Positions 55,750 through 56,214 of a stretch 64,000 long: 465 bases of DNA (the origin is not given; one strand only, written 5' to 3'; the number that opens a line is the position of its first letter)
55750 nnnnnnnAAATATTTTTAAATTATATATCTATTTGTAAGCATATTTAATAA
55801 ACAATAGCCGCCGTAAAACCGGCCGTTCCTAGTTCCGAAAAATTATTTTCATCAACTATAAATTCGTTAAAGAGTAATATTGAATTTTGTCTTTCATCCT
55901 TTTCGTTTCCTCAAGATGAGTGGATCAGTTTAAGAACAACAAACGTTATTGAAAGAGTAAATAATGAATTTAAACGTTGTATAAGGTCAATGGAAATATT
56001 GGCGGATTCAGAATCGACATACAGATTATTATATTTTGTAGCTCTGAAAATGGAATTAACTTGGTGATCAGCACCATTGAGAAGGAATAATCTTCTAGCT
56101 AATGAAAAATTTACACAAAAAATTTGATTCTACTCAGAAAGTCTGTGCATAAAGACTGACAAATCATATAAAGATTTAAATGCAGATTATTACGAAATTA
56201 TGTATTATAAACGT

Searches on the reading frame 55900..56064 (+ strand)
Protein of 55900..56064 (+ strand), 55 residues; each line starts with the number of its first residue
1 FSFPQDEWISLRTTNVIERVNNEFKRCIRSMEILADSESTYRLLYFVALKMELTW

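Call 53: search_protein_families(library=pfam, proteins=[window:55900-56064:+], max_evalue=0.01)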
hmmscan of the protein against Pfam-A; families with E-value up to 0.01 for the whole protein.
window:55900-56064:+ (55 aa): 1 family
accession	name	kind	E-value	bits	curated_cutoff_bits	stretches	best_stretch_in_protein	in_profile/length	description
PF00872.24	Transposase_mut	-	1.1e-08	34.9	21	1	1-55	322-376/379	Transposase, Mutator family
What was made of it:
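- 55846..56133 (+): Decayed 3' remnant of an IS256-family (Mutator-type) transposase gene, including the right end of the IS. There is an in-frame TGA at 56065-56067 where homologues have Arg, and the frame runs on to TGA at 56125-56127 (...KFTQKI*). PF00872 positions 322-376 of 379, E 1.1e-8, 34.9 bits (call 53).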

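Call 54: search_dna_similar(query=window:55900-56064:+, collection=plasmids, mode=protein, max_rows=15, max_evalue=0.001)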
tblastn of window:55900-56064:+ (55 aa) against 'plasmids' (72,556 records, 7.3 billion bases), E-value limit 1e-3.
Records with a match: 21; places in all: 35; records where one place covers at least 80% of the query: 17.
Best place of each record, by identity: <60% 21.
By first word of the organism name: Skermanella 3; Rhizobium 3; Bradyrhizobium 3; Pimelobacter 2; Streptomyces 2; Roseomonas 2; Collinsella 1; Aminobacter 1; Microvirga 1; Methylosinus 1; and 2 more.
By predicted mobility (MOB-suite, as given by PLSDB): non-mobilizable 12; conjugative 6; mobilizable 3.
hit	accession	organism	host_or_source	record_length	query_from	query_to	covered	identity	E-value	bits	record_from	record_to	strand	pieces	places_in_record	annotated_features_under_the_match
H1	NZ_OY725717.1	Collinsella aerofaciens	-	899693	2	55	98%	38.9%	4e-4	42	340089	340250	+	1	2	IS256 family transposase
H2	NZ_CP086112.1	Skermanella rosea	single cell,hydrocarbon-contaminated ...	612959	3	54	95%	38.5%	5e-5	45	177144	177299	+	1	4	none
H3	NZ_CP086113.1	Skermanella rosea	single cell,hydrocarbon-contaminated ...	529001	3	54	95%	38.5%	6e-5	45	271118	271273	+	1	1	none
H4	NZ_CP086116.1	Skermanella rosea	single cell,hydrocarbon-contaminated ...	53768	3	54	95%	38.5%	7e-5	44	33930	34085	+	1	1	IS256 family transposase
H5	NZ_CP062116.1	Aminobacter sp. SR38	bacterial pure culture,soil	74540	2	55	98%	37.0%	8e-4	42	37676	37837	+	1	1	none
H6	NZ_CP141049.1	Microvirga lotononidis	-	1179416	3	49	85%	42.6%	5e-4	42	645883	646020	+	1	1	none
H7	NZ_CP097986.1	Pimelobacter simplex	-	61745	2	55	98%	35.2%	4e-4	42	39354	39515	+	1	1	IS256 family transposase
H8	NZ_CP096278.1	Pimelobacter simplex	-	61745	2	55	98%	35.2%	4e-4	42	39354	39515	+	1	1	IS256 family transposase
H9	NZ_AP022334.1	Methylosinus sp. C49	-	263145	2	55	98%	35.2%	9e-4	41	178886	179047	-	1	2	none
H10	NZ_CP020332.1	Martelella mediterranea DSM 17316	-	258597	5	45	75%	46.3%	1e-3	41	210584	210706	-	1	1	none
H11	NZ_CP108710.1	Streptomyces canus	-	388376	3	55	96%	34.0%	7e-4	42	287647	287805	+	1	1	IS256 family transposase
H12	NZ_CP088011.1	Rhizobium sp. T136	Melilotus albus,Cell culture,root nodule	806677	1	55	100%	32.7%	4e-4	42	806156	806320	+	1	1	none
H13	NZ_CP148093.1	Rhizobium sp. T1470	Medicago sativa,cell culture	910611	1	55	100%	32.7%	4e-4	42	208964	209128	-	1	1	none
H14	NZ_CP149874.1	Rhizobium sp. T1473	-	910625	1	55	100%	32.7%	4e-4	42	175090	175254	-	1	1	none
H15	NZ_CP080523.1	Mesorhizobium sp. AR10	Astragalus sp.,Cell culture,root nodule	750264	3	45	78%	41.9%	7e-4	42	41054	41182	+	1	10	IS256 family transposase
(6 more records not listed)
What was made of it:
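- On IS256-family insertion sequence (remnant): Only the C-terminal part is present: PF00872 positions 322-376 of 379, E 1.1e-8, above the gathering score (call 53). tblastn hits are annotated as IS256 family transposase (call 54).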

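Call 55: find_homologous_proteins(query=window:55900-56064:+, max_evalue=0.001)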
Query window:55900-56064:+ (55 aa): 8 proteins with E <= 0.001 among 8 candidates.
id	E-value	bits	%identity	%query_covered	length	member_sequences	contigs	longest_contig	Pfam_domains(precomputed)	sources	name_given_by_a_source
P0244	3.4e-19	85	78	100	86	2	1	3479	PF00872.25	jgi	-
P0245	9.7e-19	83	78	100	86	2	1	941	PF00872.25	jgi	-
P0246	3.8e-16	75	69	100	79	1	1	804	PF00872.25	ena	-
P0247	1.2e-15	73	69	98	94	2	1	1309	PF00872.25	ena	-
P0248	3.6e-14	69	65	100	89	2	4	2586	PF00872.25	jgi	jgi:putative transposase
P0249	3.0e-11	60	62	100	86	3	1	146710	PF00872.25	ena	-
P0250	4.0e-11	59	70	85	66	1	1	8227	PF00872.25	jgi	-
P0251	2.3e-8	51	69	82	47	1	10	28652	-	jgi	jgi:putative transposase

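Call 57: find_encoding_contigs(protein=P0244, flank=5000, max_places=4)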
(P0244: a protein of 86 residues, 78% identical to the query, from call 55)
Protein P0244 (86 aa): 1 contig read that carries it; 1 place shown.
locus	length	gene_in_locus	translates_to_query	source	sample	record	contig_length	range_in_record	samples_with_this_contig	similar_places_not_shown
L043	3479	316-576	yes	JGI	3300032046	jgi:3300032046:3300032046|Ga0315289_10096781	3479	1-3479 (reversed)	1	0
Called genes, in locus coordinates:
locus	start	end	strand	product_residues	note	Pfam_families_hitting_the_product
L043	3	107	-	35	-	?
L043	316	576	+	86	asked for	PF00872:Transposase_mut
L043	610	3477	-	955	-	?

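Call 62: find_related_loci(query=A4, collection=viral_contigs, flank=3000)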
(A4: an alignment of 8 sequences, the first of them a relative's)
Query A4 (86 aa) in viral_contigs; peptide patterns used: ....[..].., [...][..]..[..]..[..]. (x = any residue, [..] = any of these).
79 stretches matched a pattern, but none encodes a relative of the query by tblastn (E <= 1e-3).
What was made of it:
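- On IS256-family insertion sequence (remnant): No full-length relative was recovered (calls 54, 55, 62).
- The full-length IS and its left end were not found (calls 54, 55, 62), so an IS origin for R cannot be fully excluded.
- Tried and rejected: Finding a full-length IS to define its ends: only fragments of 47-94 aa were returned (call 55), plasmid hits were below 47% identity (call 54), and there was nothing in viral contigs (call 62).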
